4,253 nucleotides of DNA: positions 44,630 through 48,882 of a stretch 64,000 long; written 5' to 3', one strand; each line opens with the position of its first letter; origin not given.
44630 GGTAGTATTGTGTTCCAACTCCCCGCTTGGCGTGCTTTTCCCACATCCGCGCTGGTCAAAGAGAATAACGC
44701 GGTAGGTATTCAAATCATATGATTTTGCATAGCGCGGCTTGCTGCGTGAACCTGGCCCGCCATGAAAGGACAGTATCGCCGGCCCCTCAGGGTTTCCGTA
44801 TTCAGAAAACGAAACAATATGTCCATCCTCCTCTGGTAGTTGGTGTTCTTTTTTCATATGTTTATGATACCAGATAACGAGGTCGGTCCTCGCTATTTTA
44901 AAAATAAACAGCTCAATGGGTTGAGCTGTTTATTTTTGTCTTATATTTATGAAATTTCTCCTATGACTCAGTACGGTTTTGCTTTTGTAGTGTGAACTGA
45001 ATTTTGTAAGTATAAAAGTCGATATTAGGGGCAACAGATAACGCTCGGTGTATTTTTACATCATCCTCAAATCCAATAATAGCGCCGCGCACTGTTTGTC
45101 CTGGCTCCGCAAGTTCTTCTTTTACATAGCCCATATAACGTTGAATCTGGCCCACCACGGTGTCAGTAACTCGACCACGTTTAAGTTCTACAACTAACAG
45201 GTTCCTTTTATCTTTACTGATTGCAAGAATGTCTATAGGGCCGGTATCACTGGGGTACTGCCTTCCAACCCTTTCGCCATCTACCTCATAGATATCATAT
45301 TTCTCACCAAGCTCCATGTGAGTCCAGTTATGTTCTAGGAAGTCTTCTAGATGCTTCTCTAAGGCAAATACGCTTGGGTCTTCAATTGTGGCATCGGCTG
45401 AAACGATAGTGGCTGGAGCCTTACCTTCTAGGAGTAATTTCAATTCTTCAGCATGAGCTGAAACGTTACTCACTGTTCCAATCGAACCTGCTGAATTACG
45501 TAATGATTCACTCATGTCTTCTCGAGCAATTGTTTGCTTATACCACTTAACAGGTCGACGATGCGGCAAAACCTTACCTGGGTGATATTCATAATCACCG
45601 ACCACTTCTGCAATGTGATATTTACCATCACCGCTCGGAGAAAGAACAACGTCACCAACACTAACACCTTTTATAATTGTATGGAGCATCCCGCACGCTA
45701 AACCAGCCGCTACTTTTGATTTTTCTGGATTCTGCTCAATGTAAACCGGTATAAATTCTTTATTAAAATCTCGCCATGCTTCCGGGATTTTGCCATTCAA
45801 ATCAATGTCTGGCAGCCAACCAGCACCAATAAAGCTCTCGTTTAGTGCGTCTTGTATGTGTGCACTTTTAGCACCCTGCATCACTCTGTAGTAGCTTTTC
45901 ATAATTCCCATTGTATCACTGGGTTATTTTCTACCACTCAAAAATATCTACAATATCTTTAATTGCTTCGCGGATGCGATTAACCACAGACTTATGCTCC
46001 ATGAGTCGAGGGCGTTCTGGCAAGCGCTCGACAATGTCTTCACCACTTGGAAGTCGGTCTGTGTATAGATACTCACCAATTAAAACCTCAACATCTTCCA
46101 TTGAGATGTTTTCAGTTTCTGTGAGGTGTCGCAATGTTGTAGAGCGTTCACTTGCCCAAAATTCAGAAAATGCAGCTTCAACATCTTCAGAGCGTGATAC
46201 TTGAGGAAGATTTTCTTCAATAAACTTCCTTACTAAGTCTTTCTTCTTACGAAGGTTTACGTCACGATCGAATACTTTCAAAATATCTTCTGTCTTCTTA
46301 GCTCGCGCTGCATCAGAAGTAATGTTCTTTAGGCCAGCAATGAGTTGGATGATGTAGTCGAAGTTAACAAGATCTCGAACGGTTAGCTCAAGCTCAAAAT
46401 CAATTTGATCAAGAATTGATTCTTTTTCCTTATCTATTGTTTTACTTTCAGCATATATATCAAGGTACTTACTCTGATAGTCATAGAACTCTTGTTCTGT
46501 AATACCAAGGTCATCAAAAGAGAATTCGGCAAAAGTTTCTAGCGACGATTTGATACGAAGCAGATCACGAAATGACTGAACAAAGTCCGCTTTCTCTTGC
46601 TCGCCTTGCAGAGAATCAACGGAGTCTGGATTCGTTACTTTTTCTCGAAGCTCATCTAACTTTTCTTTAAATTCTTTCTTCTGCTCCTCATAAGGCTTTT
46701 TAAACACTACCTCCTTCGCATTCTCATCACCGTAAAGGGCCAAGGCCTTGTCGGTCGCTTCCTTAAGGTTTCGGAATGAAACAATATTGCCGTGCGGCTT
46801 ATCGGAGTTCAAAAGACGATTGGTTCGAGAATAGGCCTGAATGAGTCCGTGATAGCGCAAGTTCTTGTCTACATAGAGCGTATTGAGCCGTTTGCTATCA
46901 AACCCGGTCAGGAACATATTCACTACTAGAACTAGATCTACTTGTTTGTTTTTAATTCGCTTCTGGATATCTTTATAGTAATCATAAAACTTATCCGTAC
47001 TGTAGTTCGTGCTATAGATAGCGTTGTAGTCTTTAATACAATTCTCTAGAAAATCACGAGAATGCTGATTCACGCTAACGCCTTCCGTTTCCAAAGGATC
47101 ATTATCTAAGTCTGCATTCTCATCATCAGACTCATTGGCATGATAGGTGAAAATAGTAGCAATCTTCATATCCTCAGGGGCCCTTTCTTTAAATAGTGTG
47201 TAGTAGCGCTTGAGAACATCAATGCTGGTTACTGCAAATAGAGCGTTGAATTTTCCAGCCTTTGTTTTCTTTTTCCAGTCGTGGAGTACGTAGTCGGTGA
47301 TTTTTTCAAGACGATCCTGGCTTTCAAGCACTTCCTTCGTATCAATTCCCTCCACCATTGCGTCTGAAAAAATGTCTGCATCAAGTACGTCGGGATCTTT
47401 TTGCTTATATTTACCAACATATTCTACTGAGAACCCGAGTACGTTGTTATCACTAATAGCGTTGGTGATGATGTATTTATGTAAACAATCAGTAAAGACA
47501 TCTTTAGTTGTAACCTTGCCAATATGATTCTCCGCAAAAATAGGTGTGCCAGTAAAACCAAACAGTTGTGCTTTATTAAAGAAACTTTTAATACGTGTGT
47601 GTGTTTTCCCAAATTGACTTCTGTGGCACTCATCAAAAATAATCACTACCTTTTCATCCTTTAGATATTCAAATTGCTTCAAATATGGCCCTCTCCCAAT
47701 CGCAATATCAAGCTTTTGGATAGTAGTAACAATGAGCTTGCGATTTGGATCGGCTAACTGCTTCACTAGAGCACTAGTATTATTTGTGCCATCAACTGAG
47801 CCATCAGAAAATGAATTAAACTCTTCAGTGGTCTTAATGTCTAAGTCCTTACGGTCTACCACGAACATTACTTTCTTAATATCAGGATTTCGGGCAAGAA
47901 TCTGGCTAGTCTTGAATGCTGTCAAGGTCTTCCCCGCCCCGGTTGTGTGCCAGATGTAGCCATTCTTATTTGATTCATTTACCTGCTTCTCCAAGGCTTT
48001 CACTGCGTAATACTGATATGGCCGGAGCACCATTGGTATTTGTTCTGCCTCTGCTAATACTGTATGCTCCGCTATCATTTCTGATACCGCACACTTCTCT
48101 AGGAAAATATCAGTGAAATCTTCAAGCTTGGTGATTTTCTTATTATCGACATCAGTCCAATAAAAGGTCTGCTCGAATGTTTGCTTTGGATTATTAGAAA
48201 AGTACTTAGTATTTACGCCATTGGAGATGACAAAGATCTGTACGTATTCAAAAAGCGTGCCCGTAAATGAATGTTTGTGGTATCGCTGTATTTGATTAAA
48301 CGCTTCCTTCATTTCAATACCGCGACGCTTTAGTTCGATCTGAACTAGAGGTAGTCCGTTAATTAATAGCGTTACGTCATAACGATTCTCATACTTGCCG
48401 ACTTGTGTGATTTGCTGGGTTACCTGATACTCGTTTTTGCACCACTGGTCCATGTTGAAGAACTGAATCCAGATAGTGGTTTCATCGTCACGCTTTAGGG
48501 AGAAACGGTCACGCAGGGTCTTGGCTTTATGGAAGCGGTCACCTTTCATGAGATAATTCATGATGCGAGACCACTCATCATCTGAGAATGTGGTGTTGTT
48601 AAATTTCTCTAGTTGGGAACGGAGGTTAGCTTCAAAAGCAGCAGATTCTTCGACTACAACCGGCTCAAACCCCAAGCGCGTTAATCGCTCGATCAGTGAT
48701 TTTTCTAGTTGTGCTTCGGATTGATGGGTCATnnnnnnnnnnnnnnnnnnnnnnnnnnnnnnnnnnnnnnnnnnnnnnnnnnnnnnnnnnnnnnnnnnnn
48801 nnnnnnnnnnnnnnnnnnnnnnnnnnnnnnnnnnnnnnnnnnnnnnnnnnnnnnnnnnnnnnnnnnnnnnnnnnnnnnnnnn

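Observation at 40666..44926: Family of six intergenic hairpins sharing a conserved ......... (variant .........) loop with co-varying stems, confined to a 4.3-kb stretch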

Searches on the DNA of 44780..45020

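Call 38: search_rna_families(source=window, start=44780, end=45020, threshold=evalue, max_evalue=1, show_alignments=2)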
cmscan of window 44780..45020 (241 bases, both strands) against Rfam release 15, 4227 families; matches with E-value up to 1: 6.
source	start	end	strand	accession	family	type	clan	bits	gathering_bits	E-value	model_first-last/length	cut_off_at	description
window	44851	44958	+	RF02553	YrlA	Gene; sRNA;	-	34.9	69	2.7e-06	1-114/114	no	Y RNA-like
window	44893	44954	-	RF02362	Yfr10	Gene; sRNA;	-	22.3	43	0.3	1-78/78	no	Cyanobacterial functional RNA 10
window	44860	44984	+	RF01207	snR73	Gene; snRNA; snoRNA; CD-box;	CL00056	19.5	37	0.35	1-103/103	no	Small nucleolar RNA snR73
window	44894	44947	+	RF04089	mir-753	Gene; miRNA;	-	18.2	62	0.46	1-62/62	no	mir-753 microRNA precursor family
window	44902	44955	-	RF01416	NrrF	Gene; antisense;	-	17.6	60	0.2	104-160/160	no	NrrF RNA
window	44902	45020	-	RF01822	RsaJ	Gene; sRNA;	-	14.8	100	0.18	3-287/287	5'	RNA Staph. aureus A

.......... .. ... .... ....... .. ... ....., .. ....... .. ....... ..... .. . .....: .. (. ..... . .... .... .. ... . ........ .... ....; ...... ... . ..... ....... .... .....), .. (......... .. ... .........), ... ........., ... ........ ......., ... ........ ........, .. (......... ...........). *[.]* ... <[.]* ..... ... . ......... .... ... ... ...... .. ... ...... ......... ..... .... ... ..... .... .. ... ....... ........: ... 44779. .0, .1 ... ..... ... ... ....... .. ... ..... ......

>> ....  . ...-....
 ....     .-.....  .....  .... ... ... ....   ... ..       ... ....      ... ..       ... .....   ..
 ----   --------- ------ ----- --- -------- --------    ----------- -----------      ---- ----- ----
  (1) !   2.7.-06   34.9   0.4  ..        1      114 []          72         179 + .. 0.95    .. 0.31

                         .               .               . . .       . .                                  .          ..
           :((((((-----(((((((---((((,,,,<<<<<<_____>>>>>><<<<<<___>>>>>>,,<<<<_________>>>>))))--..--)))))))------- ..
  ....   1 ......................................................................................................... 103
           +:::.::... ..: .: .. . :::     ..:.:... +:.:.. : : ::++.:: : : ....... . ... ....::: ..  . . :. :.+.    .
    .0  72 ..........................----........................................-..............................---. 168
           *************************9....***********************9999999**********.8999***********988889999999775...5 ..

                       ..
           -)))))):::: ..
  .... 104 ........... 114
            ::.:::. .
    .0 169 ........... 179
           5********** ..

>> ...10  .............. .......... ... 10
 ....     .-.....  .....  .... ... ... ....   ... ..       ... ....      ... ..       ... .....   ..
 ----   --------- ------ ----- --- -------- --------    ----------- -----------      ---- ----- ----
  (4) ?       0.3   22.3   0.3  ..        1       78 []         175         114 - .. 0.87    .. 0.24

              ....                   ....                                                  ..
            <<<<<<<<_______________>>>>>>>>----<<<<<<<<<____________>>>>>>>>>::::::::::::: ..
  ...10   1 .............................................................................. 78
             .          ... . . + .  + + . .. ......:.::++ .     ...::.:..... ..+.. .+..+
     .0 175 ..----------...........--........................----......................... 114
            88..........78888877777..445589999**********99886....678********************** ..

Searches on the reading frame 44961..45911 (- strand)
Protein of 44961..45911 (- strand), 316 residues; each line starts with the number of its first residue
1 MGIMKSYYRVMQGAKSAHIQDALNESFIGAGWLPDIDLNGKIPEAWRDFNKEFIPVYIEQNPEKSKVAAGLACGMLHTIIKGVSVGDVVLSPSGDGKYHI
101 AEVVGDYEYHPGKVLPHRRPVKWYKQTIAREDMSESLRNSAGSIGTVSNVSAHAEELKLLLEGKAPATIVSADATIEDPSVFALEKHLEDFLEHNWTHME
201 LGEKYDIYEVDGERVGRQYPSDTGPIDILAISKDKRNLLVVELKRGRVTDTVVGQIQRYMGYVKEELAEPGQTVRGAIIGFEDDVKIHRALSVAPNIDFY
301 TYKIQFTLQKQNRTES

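Call 10: search_protein_families(library=pfam, proteins=[window:44961-45911:-], max_evalue=0.01)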
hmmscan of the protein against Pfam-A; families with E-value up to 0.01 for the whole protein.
window:44961-45911:- (316 aa): 3 families
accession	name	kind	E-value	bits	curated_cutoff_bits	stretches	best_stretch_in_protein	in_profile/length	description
PF01939.22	NucS_C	-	1.8e-07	31.6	24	1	213-279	21-84/124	Endonuclease NucS C-terminal domain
PF06250.17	YhcG_C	-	2.3e-05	24.7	32.5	1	199-291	37-128/157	YhcG PDDEXK nuclease domain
PF14281.12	PDDEXK_4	-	0.0032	17.9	22.3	1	205-267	56-116/183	PD-(D/E)XK nuclease superfamily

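Call 77: search_protein_families(library=ncbifam, proteins=[window:44961-45911:-], max_evalue=0.001)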
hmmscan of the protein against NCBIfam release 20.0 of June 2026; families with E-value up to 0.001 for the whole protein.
window:44961-45911:- (316 aa): 2 families
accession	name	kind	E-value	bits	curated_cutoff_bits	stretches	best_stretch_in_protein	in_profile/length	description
NF003270.0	PRK04247.1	equivalog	8.3e-11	41.4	216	1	206-305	142-237/250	endonuclease NucS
NF002876.0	PRK03298.1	equivalog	1.5e-05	24.5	252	1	201-266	112-175/224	endonuclease NucS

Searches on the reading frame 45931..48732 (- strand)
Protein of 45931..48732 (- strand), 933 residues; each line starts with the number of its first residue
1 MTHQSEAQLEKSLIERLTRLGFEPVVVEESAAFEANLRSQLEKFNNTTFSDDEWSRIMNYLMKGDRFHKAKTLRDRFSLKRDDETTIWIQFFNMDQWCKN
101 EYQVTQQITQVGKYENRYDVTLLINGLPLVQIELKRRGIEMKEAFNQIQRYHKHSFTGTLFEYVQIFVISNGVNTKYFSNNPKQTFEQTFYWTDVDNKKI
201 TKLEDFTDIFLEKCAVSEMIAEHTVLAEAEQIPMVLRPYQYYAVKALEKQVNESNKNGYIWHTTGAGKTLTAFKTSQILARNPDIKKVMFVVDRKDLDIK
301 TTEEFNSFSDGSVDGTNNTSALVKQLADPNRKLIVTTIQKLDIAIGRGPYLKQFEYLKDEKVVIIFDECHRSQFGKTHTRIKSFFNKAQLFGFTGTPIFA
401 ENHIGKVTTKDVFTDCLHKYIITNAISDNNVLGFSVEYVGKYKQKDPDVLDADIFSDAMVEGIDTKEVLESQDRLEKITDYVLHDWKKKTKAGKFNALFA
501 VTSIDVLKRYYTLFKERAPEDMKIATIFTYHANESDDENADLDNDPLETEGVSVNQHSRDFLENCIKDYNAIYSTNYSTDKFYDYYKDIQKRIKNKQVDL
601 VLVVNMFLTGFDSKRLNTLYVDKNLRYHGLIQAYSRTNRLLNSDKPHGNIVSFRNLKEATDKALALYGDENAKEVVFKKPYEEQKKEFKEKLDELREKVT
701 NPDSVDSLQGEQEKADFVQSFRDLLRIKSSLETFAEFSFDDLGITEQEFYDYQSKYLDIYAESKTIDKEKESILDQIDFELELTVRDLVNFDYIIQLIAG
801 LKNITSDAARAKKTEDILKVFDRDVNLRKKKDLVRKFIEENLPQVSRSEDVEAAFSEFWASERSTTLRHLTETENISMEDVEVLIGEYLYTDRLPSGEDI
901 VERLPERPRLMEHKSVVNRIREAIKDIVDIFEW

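Call 42: search_protein_families(library=pfam, proteins=[window:45931-48732:-], max_evalue=0.00001)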
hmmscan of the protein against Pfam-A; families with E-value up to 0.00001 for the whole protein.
window:45931-48732:- (933 aa): 6 families
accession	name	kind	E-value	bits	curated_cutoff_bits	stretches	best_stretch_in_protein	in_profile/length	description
PF22679.2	T1R_D3-like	-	9.6e-59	198.8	27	1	494-655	2-158/158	Type I restriction enzyme subunit R domain 3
PF18766.7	SWI2_SNF2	-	1.6e-58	198.4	26.7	1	239-461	1-213/221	SWI2/SNF2 ATPase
PF12008.13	EcoR124_C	-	8.4e-57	193.2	23.1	1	676-929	1-258/260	Type I restriction and modification enzyme - subunit R C terminal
PF04851.21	ResIII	-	6.2e-40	137.2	22.5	1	234-398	2-163/164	Type III restriction enzyme, res subunit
PF04313.20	HSDR_N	-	4.3e-38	131.6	25.1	1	4-184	2-196/198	Type I restriction enzyme R protein N terminus (HSDR_N)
PF00270.35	DEAD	-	3.7e-07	30.5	26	1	238-398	2-161/167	DEAD/DEAH box helicase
